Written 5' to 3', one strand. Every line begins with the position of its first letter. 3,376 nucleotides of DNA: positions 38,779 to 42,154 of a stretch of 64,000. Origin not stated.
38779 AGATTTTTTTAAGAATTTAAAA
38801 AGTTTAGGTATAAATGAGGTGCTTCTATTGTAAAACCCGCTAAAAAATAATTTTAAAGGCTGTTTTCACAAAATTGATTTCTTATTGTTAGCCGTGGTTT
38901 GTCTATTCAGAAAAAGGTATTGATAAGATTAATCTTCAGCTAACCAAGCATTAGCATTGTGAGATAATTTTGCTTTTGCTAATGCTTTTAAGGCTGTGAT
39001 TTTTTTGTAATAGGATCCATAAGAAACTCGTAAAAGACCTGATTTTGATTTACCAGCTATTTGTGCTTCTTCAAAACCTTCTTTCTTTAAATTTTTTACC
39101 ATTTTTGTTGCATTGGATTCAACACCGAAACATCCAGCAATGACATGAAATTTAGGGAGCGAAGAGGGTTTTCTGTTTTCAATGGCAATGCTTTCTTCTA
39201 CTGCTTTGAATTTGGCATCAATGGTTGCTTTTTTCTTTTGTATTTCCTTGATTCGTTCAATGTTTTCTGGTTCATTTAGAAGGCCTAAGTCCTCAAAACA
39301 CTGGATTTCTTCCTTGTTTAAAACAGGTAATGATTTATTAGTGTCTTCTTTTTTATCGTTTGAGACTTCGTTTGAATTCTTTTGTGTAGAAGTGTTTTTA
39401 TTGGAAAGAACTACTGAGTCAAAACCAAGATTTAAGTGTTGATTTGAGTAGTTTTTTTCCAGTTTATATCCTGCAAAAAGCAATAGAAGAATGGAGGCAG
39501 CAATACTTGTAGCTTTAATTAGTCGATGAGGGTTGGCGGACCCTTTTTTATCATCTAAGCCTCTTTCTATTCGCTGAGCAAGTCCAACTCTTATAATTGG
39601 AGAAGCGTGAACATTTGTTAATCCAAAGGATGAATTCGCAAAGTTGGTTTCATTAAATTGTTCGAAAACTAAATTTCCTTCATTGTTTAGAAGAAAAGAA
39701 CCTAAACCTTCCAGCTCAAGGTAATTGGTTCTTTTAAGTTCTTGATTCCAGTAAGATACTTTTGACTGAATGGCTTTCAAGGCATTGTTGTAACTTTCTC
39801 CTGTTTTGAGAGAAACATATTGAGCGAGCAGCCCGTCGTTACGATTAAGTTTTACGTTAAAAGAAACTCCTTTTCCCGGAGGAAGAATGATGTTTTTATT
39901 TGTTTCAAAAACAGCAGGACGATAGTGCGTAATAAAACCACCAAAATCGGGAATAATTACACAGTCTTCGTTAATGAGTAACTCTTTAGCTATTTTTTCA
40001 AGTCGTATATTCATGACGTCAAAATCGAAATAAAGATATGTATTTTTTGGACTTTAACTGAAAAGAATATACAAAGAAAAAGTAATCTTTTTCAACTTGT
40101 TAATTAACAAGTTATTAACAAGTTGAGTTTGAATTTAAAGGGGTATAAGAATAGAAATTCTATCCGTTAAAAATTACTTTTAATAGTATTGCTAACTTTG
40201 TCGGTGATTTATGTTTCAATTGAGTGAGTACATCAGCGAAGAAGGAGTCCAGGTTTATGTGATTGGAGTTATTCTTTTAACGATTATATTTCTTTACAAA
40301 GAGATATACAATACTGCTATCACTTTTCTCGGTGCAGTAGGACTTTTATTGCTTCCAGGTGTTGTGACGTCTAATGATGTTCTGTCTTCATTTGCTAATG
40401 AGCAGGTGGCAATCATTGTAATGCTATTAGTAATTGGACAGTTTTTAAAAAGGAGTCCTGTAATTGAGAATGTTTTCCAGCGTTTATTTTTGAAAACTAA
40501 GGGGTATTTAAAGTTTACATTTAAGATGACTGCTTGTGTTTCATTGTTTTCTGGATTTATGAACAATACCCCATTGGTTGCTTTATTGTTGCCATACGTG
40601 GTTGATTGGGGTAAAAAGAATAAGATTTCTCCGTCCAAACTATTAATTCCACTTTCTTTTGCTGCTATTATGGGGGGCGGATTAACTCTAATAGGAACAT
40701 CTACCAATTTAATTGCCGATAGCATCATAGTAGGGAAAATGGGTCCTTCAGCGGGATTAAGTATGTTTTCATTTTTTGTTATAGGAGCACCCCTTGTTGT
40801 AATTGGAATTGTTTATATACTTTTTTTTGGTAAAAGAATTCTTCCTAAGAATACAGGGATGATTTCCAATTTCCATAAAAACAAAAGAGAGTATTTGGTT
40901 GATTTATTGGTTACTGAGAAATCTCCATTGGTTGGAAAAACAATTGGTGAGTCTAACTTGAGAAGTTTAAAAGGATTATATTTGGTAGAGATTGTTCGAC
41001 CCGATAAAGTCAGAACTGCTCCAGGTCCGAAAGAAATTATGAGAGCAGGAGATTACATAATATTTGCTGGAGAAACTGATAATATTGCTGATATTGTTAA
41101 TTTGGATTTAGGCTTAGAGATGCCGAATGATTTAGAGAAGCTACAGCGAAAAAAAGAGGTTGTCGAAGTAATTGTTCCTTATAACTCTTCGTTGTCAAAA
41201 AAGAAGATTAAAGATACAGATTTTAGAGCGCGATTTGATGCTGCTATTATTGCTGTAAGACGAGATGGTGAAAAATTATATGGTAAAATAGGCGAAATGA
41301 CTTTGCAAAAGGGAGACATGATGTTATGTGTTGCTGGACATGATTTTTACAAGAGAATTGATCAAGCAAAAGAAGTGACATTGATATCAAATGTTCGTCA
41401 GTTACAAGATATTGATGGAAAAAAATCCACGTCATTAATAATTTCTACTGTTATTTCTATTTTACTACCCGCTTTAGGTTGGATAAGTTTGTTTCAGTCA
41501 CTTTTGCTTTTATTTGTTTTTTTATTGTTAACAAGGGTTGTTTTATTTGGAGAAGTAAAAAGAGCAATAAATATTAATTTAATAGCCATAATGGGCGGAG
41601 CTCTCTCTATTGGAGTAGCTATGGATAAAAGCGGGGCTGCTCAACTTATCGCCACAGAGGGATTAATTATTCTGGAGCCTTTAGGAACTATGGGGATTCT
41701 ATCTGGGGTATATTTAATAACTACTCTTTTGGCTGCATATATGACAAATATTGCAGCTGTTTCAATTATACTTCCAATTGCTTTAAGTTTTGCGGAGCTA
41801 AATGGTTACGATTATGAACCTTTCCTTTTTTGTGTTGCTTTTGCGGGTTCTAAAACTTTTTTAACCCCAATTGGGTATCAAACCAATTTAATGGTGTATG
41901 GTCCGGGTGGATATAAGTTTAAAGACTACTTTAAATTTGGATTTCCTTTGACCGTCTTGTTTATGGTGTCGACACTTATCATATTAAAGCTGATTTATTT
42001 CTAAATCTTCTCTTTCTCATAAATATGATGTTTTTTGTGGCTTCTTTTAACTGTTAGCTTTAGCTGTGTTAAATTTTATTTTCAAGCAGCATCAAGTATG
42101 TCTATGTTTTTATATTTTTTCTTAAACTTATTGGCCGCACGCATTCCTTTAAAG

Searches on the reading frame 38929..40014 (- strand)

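Call 54: search_protein_families(library=pfam, proteins=[window:38929-40014:-])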
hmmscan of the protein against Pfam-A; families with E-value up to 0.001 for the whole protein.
window:38929-40014:- (361 aa): 4 families
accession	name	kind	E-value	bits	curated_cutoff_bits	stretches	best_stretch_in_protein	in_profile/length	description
PF18174.6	HU-CCDC81_bac_1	-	2e-20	72.9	26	1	3-60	2-59/59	CCDC81-like prokaryotic HU domain 1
PF18175.6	HU-CCDC81_bac_2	-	1.5e-18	66.8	35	1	61-130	1-70/70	CCDC81-like prokaryotic HU domain 2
PF05036.18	SPOR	-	6e-07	30.1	21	1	288-358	4-74/76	SPOR domain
PF00216.26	Bac_DNA_binding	-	0.00028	21.5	22.4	0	63-108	6-51/90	Bacterial DNA-binding protein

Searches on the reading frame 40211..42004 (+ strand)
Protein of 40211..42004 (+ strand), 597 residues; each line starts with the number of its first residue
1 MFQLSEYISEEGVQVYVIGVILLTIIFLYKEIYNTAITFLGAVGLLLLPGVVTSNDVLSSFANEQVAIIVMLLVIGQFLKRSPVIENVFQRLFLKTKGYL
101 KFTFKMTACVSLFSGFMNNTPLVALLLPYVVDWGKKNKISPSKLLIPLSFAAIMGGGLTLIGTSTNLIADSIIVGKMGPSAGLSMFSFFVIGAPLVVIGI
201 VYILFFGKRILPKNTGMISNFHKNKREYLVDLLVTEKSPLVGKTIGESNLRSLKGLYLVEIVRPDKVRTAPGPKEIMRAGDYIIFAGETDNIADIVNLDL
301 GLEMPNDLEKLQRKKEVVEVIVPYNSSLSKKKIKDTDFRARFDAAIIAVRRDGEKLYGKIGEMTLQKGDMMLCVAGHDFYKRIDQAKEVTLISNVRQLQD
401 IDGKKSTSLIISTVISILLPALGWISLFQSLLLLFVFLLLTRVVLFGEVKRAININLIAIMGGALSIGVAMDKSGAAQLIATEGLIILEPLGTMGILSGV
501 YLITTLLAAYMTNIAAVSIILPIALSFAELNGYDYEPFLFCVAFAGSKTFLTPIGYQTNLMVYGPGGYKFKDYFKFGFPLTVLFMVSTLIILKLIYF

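Call 54: search_protein_families(library=pfam, proteins=[window:40211-42004:+])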
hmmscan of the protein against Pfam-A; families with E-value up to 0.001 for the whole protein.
window:40211-42004:+ (597 aa): 2 families
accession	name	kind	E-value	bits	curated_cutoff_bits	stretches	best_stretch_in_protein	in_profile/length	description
PF03600.22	CitMHS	-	2.7e-47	162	31.9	2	30-230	7-194/336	Citrate transporter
PF02080.26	TrkA_C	-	3.1e-25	88.3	27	2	230-297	2-68/71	TrkA-C domain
